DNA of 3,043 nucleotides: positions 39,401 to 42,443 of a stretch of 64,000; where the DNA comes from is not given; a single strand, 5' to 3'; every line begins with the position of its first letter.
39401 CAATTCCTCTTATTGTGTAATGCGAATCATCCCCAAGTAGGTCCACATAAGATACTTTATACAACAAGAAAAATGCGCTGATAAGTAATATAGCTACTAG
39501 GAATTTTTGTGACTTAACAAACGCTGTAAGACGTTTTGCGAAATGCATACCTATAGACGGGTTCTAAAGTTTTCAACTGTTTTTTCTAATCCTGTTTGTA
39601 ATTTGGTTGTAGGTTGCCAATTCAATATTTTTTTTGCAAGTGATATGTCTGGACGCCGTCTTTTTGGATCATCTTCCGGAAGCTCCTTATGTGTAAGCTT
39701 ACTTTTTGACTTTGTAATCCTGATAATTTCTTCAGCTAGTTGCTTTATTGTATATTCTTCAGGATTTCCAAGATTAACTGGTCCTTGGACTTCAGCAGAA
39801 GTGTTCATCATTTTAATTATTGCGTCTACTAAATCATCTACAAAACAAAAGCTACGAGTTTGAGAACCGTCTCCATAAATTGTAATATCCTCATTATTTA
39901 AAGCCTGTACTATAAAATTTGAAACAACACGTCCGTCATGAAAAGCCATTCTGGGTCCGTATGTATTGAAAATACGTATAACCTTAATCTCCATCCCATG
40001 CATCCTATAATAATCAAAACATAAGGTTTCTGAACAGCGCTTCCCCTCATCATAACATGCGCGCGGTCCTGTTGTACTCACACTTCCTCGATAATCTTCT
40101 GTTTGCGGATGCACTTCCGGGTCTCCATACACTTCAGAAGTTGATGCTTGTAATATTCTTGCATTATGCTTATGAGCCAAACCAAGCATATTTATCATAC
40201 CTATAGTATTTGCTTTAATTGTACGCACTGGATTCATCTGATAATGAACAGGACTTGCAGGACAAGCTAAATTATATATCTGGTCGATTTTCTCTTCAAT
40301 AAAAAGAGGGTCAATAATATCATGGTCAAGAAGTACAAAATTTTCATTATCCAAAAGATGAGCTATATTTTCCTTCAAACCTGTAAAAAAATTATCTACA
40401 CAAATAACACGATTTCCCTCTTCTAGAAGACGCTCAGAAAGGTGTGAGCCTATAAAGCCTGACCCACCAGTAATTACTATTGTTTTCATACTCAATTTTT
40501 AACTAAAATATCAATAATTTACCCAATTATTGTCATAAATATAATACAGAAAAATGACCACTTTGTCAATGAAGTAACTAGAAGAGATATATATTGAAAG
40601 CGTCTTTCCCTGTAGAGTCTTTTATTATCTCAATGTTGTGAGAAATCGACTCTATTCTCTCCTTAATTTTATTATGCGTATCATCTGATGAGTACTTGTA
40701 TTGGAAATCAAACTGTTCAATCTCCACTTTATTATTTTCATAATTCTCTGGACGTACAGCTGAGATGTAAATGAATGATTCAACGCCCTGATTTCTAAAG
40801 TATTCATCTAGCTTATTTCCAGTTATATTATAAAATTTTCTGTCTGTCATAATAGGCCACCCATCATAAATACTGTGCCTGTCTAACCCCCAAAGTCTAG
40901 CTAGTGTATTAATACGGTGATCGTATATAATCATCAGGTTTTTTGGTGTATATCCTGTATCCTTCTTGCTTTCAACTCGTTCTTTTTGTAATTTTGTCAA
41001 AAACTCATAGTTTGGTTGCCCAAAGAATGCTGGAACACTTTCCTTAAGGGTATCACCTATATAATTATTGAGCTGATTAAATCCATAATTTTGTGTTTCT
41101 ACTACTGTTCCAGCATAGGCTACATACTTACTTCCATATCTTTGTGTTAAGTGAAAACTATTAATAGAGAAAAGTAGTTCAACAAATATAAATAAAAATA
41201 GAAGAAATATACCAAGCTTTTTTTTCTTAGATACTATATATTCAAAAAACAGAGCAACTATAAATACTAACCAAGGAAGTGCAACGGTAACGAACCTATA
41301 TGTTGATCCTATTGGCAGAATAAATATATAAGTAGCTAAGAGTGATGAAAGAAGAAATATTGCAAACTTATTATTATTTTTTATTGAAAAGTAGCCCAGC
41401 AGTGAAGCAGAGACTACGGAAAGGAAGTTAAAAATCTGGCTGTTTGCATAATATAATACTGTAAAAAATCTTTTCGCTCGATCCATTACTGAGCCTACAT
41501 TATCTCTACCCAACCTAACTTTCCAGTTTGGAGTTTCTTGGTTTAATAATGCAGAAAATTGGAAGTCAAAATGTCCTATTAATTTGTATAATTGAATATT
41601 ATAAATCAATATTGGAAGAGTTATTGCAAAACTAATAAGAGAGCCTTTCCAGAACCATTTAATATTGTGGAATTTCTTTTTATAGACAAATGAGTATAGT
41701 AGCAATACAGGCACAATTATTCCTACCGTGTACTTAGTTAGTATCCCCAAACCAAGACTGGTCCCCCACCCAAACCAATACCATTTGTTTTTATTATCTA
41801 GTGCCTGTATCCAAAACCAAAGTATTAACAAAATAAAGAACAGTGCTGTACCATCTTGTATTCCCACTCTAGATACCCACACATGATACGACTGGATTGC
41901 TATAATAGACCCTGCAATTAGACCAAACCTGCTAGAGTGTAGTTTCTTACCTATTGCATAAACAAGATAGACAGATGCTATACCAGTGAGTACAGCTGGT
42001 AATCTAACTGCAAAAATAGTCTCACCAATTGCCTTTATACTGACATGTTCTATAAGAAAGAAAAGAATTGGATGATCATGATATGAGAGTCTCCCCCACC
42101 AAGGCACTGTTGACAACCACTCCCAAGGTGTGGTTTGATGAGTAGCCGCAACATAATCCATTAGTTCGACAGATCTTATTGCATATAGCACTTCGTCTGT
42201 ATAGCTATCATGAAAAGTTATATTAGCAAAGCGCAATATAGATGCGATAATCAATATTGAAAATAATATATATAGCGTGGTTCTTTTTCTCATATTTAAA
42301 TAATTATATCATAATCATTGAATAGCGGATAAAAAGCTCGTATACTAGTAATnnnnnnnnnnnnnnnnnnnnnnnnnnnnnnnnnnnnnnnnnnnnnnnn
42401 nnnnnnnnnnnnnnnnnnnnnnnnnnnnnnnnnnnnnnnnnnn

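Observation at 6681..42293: Six paralogous GT-C (PMT/ArnT-like) membrane glycosyltransferases paired with four GT2 polyprenyl-phosphate sugar synthases in one operon-like array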

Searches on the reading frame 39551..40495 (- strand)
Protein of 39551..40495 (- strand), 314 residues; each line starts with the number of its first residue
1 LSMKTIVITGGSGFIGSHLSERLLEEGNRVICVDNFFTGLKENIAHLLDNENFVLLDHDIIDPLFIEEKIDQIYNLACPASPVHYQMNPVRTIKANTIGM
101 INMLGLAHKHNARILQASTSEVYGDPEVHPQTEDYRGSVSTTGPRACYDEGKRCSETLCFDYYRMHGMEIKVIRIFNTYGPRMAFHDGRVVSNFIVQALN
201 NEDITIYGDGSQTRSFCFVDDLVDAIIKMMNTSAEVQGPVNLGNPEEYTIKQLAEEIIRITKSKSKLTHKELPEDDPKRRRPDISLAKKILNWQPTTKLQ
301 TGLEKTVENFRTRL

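Call 9: search_protein_families(library=pfam, proteins=[window:39551-40495:-], max_evalue=0.0001)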
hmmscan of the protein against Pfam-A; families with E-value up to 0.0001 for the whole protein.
window:39551-40495:- (314 aa): 7 families
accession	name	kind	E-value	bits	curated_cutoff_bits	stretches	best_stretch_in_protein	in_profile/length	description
PF16363.11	GDP_Man_Dehyd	-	1.3e-55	189.6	27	1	8-306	2-332/332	GDP-mannose 4,6 dehydratase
PF01370.27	Epimerase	-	4.5e-54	183.8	20.9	1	6-243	1-240/240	NAD dependent epimerase/dehydratase family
PF04321.23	RmlD_sub_bind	-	1.4e-11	44.4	27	1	5-269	2-243/287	RmlD substrate binding domain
PF01073.25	3Beta_HSD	-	1.4e-10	41.1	22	1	7-227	1-226/280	3-beta hydroxysteroid dehydrogenase/isomerase family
PF07993.18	NAD_binding_4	-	2.4e-09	37.1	20.1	0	67-180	86-209/258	Male sterility protein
PF02719.21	Polysacc_synt_2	-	1.2e-08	34.9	20.2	0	6-112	1-120/293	Polysaccharide biosynthesis protein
PF00106.31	adh_short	-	4.6e-05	23.4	26.6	1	4-73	1-71/195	short chain dehydrogenase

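Call 74: search_protein_families(library=ncbifam, proteins=[window:39551-40495:-], max_evalue=0.00001)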
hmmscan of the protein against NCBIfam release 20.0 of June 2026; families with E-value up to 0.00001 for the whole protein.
window:39551-40495:- (314 aa): 21 families
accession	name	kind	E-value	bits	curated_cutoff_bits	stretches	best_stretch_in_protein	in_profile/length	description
TIGR01181.1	dTDP_gluc_dehyt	equivalog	1.9e-39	135.6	365.1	1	6-310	2-311/321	dTDP-glucose 4,6-dehydratase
TIGR04180.1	EDH_00030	hypoth_equivalog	9e-38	130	475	1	6-296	1-295/297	NAD-dependent 4,6-dehydratase LegB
NF005998.1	PRK08125.1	equivalog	2e-34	119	777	1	4-310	316-649/649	bifunctional UDP-4-amino-4-deoxy-L-arabinose formyltransferase/UDP-glucuronic acid oxidase ArnA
NF008872.0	PRK11908.1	equivalog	1.4e-32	113.1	294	1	3-313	1-338/349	bifunctional UDP-4-keto-pentose/UDP-xylose synthase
TIGR01179.1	galE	equivalog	5.2e-31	107.7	262.3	1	6-301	2-316/332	UDP-glucose 4-epimerase GalE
TIGR02197.1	heptose_epim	equivalog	6.8e-24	84.6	274.6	1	6-309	1-312/316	ADP-glyceromanno-heptose 6-epimerase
NF007490.0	PRK10084.1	subfamily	1.2e-23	83.7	649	1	6-310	3-334/361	dTDP-glucose 4,6-dehydratase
NF011728.1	PRK15181.1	equivalog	5.2e-23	81.6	760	1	3-308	15-335/348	Vi polysaccharide biosynthesis UDP-N-acetylglucosaminuronic acid C-4 epimerase TviC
NF047922.1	GDPFucSynFcl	equivalog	1.3e-22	80.6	500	1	4-310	3-301/308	GDP-L-fucose synthase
NF007582.0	PRK10217.1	equivalog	5.1e-22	78.4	698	1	3-309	1-330/355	dTDP-glucose 4,6-dehydratase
NF007956.0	PRK10675.1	subfamily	1.1e-13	51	394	1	6-301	3-320/338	UDP-glucose 4-epimerase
NF041015.1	UDPsulfquin_syn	equivalog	2.8e-13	49.6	575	1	188-265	236-314/384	UDP-sulfoquinovose synthase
TIGR02622.1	CDP_4_6_dhtase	equivalog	1.3e-12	47.5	278.45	1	4-311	5-331/352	CDP-glucose 4,6-dehydratase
TIGR01777.1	yfcH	hypoth_equivalog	4.2e-12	46.3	207.35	1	207-262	188-242/292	TIGR01777 family oxidoreductase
NF008360.0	PRK11150.1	equivalog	9.5e-12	44.7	452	1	6-274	2-266/310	ADP-glyceromanno-heptose 6-epimerase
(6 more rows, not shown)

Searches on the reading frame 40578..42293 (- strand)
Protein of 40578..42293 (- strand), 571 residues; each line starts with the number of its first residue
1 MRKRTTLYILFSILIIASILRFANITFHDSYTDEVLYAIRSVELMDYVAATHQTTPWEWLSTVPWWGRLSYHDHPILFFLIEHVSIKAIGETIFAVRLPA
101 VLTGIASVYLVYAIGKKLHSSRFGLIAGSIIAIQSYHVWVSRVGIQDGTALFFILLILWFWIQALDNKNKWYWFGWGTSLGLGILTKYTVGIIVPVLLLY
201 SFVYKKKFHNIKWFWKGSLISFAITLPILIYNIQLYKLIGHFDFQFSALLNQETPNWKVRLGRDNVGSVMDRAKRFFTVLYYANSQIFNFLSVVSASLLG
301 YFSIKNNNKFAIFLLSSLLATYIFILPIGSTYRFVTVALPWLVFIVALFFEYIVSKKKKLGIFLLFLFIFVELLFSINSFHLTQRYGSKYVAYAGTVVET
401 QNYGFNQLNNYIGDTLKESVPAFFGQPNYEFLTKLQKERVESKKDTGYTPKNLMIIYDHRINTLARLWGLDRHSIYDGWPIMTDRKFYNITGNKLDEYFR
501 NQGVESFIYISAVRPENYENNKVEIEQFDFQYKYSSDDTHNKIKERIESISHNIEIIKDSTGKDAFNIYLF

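Call 4: search_protein_families(library=pfam, proteins=[window:40578-42293:-], max_evalue=0.01)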
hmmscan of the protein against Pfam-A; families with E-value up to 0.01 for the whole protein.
window:40578-42293:- (571 aa): 1 family
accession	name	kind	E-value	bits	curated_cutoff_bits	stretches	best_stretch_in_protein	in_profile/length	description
PF13231.12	PMT_2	-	3.1e-22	79.9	26.1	1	73-231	1-160/160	Dolichyl-phosphate-mannose-protein mannosyltransferase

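Call 13: search_protein_families(library=ncbifam, proteins=[window:40578-42293:-], max_evalue=0.01)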
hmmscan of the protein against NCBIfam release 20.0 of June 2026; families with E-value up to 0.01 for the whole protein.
window:40578-42293:- (571 aa): 4 families
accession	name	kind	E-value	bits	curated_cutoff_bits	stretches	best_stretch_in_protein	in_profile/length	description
NF009784.2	PRK13279.1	equivalog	1e-07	31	567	1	62-227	49-221/539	lipid IV(A) 4-amino-4-deoxy-L-arabinosyltransferase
TIGR03663.1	TIGR03663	subfamily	6.1e-07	28.8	126.25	1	10-369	4-329/435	flippase activity-associated protein Agl23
TIGR04154.1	archaeo_STT3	subfamily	0.00049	18.6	450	1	93-166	95-171/831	oligosaccharyl transferase, archaeosortase A system-associated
NF052499.1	MnslTaseMT1671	equivalog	0.0018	16.8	900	1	77-232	81-239/523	mannosyltransferase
